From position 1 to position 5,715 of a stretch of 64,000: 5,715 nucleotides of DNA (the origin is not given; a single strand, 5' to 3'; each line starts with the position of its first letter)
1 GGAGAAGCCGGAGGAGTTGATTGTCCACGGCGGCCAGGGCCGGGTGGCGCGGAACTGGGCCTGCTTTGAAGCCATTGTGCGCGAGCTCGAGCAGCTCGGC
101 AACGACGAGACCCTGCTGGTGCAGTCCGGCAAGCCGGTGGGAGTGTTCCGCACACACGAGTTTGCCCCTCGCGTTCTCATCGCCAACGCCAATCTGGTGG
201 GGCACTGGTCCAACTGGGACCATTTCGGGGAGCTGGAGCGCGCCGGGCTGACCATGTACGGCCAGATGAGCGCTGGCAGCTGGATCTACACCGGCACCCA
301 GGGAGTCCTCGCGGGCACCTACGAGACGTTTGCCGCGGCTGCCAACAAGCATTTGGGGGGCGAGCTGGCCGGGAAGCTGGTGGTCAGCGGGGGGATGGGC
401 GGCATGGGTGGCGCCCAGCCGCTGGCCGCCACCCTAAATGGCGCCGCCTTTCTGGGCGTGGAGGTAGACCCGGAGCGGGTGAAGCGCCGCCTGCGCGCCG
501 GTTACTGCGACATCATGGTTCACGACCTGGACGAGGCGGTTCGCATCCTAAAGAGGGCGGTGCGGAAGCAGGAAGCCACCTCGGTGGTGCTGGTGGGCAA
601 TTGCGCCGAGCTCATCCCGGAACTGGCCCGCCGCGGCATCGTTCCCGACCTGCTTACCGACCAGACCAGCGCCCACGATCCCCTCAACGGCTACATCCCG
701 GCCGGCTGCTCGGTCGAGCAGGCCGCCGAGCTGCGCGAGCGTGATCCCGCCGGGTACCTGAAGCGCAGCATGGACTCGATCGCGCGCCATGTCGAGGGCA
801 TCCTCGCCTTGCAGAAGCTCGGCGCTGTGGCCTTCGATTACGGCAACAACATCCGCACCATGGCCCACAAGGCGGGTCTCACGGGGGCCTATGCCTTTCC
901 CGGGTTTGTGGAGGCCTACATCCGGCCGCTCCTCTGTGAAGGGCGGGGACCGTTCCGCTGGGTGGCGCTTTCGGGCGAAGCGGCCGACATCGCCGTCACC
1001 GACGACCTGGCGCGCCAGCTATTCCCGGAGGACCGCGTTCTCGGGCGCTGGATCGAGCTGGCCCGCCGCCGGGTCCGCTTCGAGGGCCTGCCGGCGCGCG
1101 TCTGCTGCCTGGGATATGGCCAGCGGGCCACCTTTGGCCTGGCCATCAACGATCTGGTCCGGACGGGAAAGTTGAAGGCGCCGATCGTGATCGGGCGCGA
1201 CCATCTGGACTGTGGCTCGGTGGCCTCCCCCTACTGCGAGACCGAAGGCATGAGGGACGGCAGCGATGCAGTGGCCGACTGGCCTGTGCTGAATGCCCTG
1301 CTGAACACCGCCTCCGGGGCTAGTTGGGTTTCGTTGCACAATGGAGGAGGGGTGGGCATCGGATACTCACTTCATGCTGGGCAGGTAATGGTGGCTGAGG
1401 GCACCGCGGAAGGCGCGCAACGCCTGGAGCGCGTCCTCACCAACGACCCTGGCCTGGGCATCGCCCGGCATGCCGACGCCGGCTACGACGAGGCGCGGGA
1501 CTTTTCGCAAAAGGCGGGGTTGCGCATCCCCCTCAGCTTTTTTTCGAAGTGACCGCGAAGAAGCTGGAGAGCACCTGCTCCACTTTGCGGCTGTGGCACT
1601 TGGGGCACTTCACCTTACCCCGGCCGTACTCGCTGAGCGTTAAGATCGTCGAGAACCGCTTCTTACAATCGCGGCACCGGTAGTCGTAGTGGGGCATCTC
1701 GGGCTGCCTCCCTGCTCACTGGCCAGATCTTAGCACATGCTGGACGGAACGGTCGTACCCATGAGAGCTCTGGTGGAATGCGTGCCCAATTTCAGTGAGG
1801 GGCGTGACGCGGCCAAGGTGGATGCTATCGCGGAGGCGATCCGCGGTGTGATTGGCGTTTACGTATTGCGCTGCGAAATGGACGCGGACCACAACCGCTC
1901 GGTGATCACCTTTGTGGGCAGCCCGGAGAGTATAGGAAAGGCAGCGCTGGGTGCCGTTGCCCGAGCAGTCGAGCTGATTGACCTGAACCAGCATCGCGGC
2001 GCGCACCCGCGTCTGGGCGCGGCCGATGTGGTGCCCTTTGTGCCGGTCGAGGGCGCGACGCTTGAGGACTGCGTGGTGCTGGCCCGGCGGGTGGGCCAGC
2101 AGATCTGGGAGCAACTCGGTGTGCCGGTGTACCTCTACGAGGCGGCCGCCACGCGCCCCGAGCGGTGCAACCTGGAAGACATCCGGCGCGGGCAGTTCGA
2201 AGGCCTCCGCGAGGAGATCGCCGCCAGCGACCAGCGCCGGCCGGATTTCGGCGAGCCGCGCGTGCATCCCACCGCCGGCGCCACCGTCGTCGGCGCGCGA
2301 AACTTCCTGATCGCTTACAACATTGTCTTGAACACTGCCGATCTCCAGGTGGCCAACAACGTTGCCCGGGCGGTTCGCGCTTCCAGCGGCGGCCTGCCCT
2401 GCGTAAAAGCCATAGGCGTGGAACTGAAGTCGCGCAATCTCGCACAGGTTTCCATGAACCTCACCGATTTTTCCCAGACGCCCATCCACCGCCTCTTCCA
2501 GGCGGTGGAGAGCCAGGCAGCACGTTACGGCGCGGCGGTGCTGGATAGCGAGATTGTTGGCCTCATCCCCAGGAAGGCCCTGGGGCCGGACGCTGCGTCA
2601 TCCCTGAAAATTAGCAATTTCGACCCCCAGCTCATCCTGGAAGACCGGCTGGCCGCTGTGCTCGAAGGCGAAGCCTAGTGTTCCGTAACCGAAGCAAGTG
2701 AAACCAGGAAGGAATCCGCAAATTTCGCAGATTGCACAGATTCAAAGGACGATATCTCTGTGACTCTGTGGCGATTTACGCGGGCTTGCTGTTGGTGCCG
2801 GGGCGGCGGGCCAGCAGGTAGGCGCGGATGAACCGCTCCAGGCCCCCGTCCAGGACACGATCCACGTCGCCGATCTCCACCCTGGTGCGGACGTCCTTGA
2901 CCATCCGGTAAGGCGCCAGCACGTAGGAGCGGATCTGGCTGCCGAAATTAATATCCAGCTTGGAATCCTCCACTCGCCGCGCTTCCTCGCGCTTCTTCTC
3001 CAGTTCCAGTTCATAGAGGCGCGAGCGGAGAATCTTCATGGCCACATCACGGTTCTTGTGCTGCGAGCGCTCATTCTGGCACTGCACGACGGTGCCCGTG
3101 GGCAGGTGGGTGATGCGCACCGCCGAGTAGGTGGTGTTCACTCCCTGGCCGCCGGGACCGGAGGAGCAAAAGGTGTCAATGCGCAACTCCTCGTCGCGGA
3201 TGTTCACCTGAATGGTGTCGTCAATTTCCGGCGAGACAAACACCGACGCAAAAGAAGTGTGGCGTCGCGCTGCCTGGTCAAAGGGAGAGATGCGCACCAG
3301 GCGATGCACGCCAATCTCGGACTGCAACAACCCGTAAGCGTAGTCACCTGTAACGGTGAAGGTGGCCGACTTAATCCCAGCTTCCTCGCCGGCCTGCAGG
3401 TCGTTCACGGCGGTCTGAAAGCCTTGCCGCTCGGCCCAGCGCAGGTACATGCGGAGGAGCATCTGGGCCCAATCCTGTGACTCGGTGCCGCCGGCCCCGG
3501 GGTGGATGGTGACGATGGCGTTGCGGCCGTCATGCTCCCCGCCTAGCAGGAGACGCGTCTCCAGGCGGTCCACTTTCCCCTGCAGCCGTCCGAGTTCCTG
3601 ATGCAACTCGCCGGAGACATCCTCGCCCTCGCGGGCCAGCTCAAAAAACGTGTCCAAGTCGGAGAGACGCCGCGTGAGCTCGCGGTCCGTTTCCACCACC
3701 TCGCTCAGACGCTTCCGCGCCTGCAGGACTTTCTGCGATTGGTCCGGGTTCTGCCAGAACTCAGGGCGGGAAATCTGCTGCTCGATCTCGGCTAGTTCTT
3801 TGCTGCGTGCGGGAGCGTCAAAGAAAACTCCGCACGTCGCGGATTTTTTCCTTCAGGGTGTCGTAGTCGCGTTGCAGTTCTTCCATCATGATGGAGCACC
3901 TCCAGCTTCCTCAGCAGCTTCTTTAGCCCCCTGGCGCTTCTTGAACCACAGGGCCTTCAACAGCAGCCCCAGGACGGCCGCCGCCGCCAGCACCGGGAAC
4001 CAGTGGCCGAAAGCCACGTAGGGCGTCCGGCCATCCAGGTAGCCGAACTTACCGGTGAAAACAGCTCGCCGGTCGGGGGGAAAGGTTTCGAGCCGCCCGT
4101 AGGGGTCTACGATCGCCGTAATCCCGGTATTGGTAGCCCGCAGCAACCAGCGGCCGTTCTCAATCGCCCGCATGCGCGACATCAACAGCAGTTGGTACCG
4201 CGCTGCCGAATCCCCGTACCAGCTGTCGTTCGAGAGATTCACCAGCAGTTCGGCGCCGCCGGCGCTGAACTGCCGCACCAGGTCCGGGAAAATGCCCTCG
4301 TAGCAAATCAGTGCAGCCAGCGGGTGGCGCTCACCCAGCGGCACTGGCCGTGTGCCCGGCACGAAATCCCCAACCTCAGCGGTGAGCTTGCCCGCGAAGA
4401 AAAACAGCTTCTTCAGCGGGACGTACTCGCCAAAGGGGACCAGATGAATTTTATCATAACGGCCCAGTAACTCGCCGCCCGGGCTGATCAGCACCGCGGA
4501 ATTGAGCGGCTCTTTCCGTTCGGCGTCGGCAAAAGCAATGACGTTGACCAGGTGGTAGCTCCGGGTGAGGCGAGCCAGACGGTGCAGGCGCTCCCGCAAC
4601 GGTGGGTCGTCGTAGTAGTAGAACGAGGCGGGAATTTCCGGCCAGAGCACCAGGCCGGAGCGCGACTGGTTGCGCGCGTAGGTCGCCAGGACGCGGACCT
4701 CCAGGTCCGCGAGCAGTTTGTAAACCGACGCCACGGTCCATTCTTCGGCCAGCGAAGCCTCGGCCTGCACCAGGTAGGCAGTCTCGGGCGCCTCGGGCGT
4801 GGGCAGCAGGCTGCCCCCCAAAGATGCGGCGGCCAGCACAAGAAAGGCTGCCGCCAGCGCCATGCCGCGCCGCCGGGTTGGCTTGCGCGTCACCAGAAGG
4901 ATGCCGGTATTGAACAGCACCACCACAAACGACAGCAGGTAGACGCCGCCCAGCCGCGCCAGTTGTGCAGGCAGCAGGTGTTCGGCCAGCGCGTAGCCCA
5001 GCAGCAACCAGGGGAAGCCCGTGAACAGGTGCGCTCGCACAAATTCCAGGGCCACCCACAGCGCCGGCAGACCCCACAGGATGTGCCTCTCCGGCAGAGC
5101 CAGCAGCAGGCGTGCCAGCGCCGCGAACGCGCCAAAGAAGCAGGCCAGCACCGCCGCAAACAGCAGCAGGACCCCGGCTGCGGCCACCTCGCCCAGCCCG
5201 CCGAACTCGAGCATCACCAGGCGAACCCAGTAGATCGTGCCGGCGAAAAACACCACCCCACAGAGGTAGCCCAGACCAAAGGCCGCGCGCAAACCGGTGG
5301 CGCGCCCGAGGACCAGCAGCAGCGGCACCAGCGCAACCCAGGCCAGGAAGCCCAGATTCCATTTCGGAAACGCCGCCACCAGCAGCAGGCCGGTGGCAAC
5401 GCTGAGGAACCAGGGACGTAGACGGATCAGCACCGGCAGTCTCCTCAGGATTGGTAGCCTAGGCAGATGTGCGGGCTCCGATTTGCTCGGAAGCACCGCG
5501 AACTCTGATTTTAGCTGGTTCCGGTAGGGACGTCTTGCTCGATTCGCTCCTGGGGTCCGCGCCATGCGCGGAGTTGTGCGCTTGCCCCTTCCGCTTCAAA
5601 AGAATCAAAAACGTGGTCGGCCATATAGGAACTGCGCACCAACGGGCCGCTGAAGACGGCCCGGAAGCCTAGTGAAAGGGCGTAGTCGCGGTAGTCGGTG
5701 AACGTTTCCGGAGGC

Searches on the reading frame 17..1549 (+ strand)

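Call 38: search_protein_families(library=pfam, proteins=[window:17-1549:+], max_evalue=0.00001)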
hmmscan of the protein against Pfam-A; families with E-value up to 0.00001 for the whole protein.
window:17-1549:+ (511 aa): 3 families
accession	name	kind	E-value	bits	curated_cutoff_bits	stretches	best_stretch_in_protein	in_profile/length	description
PF17392.7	Urocanase_C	-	2.3e-87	292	23.6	1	304-497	1-194/196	Urocanase C-terminal domain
PF01175.24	Urocanase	-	1.8e-84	283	23.2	1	93-301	1-209/209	Urocanase Rossmann-like domain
PF17391.7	Urocanase_N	-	8.7e-41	139.1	23.2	1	1-90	38-127/127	Urocanase N-terminal domain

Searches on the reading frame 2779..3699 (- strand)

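Call 38: search_protein_families(library=pfam, proteins=[window:2779-3699:-], max_evalue=0.00001)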
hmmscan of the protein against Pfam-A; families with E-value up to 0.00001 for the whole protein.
window:2779-3699:- (307 aa): 2 families
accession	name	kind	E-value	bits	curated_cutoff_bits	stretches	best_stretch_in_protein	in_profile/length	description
PF03462.23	PCRF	-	1.5e-47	162.3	24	1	2-153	38-194/194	PCRF domain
PF00472.26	RF-1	-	4.7e-41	139.8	35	1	162-271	2-116/116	RF-1 domain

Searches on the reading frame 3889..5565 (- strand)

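Call 38: search_protein_families(library=pfam, proteins=[window:3889-5565:-], max_evalue=0.00001)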
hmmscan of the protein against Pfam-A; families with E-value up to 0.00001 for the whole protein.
window:3889-5565:- (559 aa): 2 families
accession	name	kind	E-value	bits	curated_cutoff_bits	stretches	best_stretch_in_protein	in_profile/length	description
PF20154.4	LNT_N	-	5.9e-37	127.7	27.1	1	59-220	2-158/159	Apolipoprotein N-acyltransferase N-terminal domain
PF00795.27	CN_hydrolase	-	2.5e-34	119.2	23.2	1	288-492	27-230/256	Carbon-nitrogen hydrolase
